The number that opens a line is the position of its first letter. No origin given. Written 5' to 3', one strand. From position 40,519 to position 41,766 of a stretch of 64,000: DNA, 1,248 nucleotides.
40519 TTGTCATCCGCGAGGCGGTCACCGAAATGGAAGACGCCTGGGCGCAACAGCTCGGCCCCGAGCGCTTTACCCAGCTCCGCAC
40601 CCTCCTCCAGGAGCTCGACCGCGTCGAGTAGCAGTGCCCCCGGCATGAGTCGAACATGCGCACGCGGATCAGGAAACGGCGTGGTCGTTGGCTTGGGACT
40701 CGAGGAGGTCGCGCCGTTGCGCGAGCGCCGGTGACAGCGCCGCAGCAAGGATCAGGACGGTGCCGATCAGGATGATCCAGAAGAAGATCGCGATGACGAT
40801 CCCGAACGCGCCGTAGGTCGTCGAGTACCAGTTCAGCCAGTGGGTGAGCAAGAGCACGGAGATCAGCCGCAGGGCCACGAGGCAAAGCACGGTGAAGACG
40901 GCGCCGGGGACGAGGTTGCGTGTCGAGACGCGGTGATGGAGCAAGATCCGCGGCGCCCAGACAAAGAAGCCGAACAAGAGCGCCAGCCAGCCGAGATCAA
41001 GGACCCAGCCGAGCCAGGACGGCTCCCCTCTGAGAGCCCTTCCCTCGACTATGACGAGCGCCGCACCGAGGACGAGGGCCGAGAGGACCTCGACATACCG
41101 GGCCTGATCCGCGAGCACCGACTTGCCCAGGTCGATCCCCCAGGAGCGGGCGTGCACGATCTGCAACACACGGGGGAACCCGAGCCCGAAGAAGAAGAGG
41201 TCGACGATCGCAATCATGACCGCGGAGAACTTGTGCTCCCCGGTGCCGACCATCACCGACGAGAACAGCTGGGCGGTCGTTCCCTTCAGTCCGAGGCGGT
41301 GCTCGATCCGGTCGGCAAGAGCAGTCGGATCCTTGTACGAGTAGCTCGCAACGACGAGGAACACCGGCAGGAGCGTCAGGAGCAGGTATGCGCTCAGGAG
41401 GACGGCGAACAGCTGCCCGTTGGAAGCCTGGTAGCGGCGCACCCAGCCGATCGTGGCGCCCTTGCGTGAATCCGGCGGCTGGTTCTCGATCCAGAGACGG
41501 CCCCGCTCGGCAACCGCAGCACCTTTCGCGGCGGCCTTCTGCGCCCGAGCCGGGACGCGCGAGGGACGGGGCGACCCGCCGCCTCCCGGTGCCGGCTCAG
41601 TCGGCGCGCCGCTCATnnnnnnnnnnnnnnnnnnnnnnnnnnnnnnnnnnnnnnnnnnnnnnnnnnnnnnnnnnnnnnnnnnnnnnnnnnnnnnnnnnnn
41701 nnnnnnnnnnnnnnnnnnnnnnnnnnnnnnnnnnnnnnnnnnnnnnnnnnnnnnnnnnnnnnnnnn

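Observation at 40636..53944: tRNA-Arg(CCU) and a displaced copy of its 3' half bracket a 13.2-kb integrase-less gene block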

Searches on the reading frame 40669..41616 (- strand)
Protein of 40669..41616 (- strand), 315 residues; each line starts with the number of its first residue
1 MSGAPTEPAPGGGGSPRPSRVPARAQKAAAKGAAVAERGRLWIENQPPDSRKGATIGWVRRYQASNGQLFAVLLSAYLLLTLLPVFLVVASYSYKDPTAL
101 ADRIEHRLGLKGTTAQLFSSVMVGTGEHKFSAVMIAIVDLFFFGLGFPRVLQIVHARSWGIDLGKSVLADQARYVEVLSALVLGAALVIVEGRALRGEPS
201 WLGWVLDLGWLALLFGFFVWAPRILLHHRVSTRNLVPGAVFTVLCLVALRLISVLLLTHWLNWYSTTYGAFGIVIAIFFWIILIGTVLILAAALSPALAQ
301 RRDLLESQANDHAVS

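Call 8: search_protein_families(library=pfam, proteins=[window:40669-41616:-], max_evalue=0.01)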
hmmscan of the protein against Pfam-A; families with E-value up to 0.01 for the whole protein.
window:40669-41616:- (315 aa): 1 family
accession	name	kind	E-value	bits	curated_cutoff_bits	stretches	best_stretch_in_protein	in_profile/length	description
PF03631.20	Virul_fac_BrkB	-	7.4e-15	55.7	33.7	1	66-302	4-259/259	Virulence factor BrkB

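Call 79: find_homologous_proteins(query=window:40669-41616:-, max_evalue=1e-60)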
Query window:40669-41616:- (315 aa): 391 proteins with E <= 1e-60 among 8000 candidates; the best 120 are listed.
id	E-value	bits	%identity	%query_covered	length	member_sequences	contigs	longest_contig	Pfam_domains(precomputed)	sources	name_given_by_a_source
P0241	4.6e-184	629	92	98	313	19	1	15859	PF03631.21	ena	-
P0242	8.1e-177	605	88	99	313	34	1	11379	PF03631.21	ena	-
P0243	9.0e-177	605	88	99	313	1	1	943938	PF03631.21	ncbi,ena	-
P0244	3.8e-173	593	85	99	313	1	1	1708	PF03631.21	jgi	-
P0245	3.4e-172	590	87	99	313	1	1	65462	PF03631.21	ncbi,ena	-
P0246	2.1e-171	587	87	99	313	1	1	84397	PF03631.21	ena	-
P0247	8.7e-171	585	90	93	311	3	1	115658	PF03631.21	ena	-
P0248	8.3e-167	572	89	93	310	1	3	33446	PF03631.21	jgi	jgi:uncharacterized BrkB/YihY/UPF0761 family membrane protein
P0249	2.1e-164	564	82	99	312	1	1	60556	PF03631.21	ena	-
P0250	1.1e-161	555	88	91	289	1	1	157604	PF03631.21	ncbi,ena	-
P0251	2.8e-154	531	80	97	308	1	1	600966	PF03631.21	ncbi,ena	-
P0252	9.6e-154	529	77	98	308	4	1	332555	PF03631.21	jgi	jgi:membrane protein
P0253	1.3e-152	526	77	98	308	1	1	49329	PF03631.21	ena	-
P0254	1.9e-151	522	79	99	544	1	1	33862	PF06736.17,PF03631.21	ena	-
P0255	9.8e-150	516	79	93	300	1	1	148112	PF03631.21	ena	-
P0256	3.9e-149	514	76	98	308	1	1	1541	PF03631.21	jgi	jgi:membrane protein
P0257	6.5e-149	513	79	99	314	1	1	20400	PF03631.21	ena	-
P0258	9.8e-149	513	76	97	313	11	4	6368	PF03631.21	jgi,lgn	jgi:membrane protein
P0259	3.5e-148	511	75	98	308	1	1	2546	PF03631.21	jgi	jgi:membrane protein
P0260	5.4e-148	510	77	98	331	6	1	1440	PF03631.21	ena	-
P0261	6.8e-148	510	76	97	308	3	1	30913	PF03631.21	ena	-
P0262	8.7e-148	510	76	98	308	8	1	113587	PF03631.21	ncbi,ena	-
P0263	3.0e-145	501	76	94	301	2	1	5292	PF03631.21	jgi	jgi:membrane protein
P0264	9.1e-145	500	74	96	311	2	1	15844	PF03631.21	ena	-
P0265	3.9e-144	498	75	97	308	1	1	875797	PF03631.21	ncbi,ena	-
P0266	6.7e-144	497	74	97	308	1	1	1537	PF03631.21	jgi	jgi:membrane protein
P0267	2.9e-143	495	75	98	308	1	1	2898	PF03631.21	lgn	-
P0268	3.0e-143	495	72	98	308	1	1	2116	PF03631.21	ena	-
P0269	5.9e-143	494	75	92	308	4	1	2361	PF03631.21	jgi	jgi:membrane protein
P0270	1.2e-142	493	74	89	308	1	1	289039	PF03631.21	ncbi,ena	-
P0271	1.3e-142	493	76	94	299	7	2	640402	PF03631.21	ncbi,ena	-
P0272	9.4e-142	490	77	92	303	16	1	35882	PF03631.21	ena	-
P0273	1.5e-141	489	74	96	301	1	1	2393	PF03631.21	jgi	jgi:membrane protein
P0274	1.1e-140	486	73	98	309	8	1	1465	PF03631.21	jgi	jgi:membrane protein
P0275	6.6e-140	484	75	93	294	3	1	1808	PF03631.21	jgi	jgi:membrane protein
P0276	9.7e-140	483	72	96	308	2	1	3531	PF03631.21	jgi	jgi:membrane protein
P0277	1.7e-139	482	72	97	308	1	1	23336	PF03631.21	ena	-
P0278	5.3e-139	481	75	93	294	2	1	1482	PF03631.21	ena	-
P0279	2.4e-138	479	73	96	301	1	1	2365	PF03631.21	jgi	-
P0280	3.0e-138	478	72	98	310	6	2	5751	PF03631.21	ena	-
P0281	3.1e-138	478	72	94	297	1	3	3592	PF03631.21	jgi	jgi:membrane protein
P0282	5.8e-138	477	71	97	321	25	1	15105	PF03631.21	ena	-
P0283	2.9e-137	475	72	94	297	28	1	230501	PF03631.21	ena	-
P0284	3.8e-137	475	71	95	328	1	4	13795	PF03631.21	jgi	jgi:uncharacterized BrkB/YihY/UPF0761 family membrane protein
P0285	4.9e-137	474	72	94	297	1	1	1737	PF03631.21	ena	-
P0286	7.2e-137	474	73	92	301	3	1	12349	PF03631.21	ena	-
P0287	7.4e-137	474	72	97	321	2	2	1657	PF03631.21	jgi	jgi:uncharacterized BrkB/YihY/UPF0761 family membrane protein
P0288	8.2e-137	474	71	97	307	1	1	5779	PF03631.21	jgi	jgi:membrane protein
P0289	1.3e-136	473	72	93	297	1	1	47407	PF03631.21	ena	-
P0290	1.9e-136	472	74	92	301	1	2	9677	PF03631.21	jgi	-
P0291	2.1e-136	472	73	92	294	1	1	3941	PF03631.21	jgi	jgi:membrane protein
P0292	2.2e-136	472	75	91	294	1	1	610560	PF03631.21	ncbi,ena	-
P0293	3.4e-136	472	72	94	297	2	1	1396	PF03631.21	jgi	jgi:membrane protein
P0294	4.9e-136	471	72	93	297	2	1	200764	PF03631.21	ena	-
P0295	6.6e-136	471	76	99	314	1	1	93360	PF03631.21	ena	-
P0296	7.3e-136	471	72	94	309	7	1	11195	PF03631.21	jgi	jgi:membrane protein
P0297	7.5e-136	471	72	98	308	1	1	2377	PF03631.21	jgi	jgi:membrane protein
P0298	9.6e-136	470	71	97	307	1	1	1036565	PF03631.21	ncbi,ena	-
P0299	1.1e-135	470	72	96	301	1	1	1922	PF03631.21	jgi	jgi:membrane protein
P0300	1.7e-135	469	72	92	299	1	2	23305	PF03631.21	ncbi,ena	-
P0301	2.1e-135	469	71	96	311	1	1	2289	PF03631.21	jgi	jgi:membrane protein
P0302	2.4e-135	469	73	86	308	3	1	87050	PF03631.21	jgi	jgi:membrane protein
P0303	3.4e-135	468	73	93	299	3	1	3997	PF03631.21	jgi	-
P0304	5.2e-135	468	71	95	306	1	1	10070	PF03631.21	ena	-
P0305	5.8e-135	468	73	92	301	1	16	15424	PF03631.21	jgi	jgi:membrane protein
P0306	7.6e-135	467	73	92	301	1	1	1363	PF03631.21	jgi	jgi:membrane protein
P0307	9.8e-135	467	69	97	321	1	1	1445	PF03631.21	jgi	jgi:membrane protein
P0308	2.8e-134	465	73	92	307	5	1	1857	PF03631.21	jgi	jgi:membrane protein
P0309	3.2e-134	465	70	97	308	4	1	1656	PF03631.21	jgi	-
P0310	5.7e-134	464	71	95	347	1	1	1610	PF03631.21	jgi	jgi:membrane protein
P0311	6.5e-134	464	67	98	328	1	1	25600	PF03631.21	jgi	jgi:membrane protein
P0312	8.0e-134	464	73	92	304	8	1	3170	PF03631.21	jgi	jgi:membrane protein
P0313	1.1e-133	463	71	96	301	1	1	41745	PF03631.21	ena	-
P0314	1.4e-133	463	71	94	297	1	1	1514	PF03631.21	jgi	jgi:membrane protein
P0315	2.4e-133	462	69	95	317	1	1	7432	PF03631.21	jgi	jgi:membrane protein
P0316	2.9e-133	462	72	91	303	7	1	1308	PF03631.21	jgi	jgi:membrane protein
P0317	3.0e-133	462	73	92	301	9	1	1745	PF03631.21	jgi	jgi:membrane protein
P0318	5.2e-133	461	76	89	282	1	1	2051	PF03631.21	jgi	jgi:membrane protein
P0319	7.5e-133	461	73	88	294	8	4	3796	PF03631.21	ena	-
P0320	2.0e-132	459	73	91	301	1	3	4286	PF03631.21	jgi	jgi:membrane protein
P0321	4.0e-132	458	68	89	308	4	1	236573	PF03631.21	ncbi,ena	-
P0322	1.2e-130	453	70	92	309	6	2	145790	PF03631.21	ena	-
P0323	6.2e-130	451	72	89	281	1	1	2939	PF03631.21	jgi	jgi:membrane protein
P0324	8.5e-130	451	69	97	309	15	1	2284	PF03631.21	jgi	jgi:uncharacterized BrkB/YihY/UPF0761 family membrane protein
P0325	9.7e-130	450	65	98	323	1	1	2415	PF03631.21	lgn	-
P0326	1.0e-129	450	73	88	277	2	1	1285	PF03631.21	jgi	jgi:membrane protein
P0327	3.5e-129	449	66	97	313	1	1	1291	PF03631.21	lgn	-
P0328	5.8e-128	445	75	86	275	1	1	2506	PF03631.21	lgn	-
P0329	6.2e-128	444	74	86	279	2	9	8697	PF03631.21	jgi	jgi:membrane protein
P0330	7.6e-128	444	74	85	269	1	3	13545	PF03631.21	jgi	-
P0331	2.9e-127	442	67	97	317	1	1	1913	PF03631.21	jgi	jgi:membrane protein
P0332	5.6e-127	441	72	92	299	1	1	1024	PF03631.21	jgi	jgi:membrane protein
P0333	1.2e-126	440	73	88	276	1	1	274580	PF03631.21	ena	-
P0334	1.9e-126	440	75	84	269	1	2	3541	PF03631.21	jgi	jgi:membrane protein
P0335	2.5e-126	439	69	92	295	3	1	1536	PF03631.21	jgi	jgi:membrane protein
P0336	2.5e-125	436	65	98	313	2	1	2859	PF03631.21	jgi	jgi:uncharacterized BrkB/YihY/UPF0761 family membrane protein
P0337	9.4e-125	434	64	98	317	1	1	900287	PF03631.21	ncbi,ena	-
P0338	1.3e-124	434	67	88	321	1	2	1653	PF03631.21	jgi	jgi:uncharacterized BrkB/YihY/UPF0761 family membrane protein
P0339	2.5e-124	433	86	75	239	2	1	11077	PF03631.21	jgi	jgi:membrane protein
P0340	5.3e-124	432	63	87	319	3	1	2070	PF03631.21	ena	-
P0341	1.6e-123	430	63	98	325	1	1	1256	PF03631.21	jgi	jgi:uncharacterized BrkB/YihY/UPF0761 family membrane protein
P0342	1.6e-123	430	74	84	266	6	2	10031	PF03631.21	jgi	jgi:membrane protein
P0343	2.3e-123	430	64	97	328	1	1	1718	PF03631.21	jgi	jgi:uncharacterized BrkB/YihY/UPF0761 family membrane protein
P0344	2.5e-123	429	70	89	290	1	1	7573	PF03631.21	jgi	jgi:membrane protein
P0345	1.0e-122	427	69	90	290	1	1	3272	PF03631.21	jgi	jgi:membrane protein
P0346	2.4e-122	426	64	87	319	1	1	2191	PF03631.21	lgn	-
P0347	3.0e-122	426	64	98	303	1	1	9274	PF03631.21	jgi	jgi:membrane protein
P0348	4.1e-122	425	78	87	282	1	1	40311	PF03631.21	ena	-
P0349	4.7e-122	425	63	97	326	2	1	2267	PF03631.21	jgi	jgi:uncharacterized BrkB/YihY/UPF0761 family membrane protein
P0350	6.2e-122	425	68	87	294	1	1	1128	PF03631.21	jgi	-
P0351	4.7e-121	422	63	97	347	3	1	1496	PF03631.21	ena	-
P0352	5.4e-121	422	65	97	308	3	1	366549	PF03631.21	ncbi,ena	-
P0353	7.2e-121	421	62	100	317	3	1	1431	PF03631.21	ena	-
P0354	1.1e-120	421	67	91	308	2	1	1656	PF03631.21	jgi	-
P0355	1.3e-120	420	64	95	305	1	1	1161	PF03631.21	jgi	-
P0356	1.5e-120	420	71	89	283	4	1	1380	PF03631.21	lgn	-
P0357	2.0e-120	420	64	96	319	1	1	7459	PF03631.21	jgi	jgi:membrane protein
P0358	2.5e-120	420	65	92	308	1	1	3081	PF03631.21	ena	-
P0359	3.7e-120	419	62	100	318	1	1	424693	PF03631.21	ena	-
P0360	3.7e-120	419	63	96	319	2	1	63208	PF03631.21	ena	-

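Call 81: find_encoding_contigs(protein=P0241, flank=10000, max_places=3)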
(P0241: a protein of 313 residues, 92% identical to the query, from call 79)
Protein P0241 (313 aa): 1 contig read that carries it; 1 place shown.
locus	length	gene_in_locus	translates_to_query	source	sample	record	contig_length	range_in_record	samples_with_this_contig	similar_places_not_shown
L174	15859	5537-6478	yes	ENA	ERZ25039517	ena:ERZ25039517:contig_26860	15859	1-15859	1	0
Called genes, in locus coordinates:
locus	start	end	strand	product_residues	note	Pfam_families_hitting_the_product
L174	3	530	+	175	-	?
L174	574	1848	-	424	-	PF00999:Na_H_Exchanger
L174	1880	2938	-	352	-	PF13515:FUSC_2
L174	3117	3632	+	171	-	PF06897:DUF1269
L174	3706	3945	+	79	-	PF13396:PLDc_N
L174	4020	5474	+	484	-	PF10009:DUF2252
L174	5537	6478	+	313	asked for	PF03631:Virul_fac_BrkB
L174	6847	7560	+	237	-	PF19872:DUF6345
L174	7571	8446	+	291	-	-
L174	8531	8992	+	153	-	-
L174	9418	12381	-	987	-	PF00211:Guanylate_cyc, PF13240:Zn_Ribbon_1 (weak), PF13191:AAA_16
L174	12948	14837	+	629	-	PF04674:Phi_1, PF23197:IG_AIR9 (faint), PF16709:SCAB-Ig (faint)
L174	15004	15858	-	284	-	?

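Call 82: find_encoding_contigs(protein=P0247, flank=10000, max_places=3)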
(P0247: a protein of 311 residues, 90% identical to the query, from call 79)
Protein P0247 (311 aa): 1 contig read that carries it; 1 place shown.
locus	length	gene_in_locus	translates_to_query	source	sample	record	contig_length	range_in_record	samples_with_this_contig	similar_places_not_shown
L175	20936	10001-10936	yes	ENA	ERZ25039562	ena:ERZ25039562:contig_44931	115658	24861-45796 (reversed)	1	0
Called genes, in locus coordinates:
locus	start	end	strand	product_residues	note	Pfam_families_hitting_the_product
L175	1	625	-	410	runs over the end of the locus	-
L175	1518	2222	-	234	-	-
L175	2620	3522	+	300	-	PF00196:GerE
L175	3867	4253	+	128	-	PF07784:DUF1622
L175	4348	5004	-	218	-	PF06736:TMEM175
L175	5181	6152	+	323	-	PF03631:Virul_fac_BrkB (weak)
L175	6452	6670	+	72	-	-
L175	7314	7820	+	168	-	PF06897:DUF1269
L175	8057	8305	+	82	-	PF13396:PLDc_N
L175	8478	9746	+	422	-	PF10009:DUF2252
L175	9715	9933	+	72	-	PF10009:DUF2252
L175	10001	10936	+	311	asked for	PF03631:Virul_fac_BrkB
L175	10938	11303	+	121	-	PF00520:Ion_trans, PF07885:Ion_trans_2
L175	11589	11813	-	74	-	-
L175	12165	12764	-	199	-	PF03050:DDE_Tnp_IS66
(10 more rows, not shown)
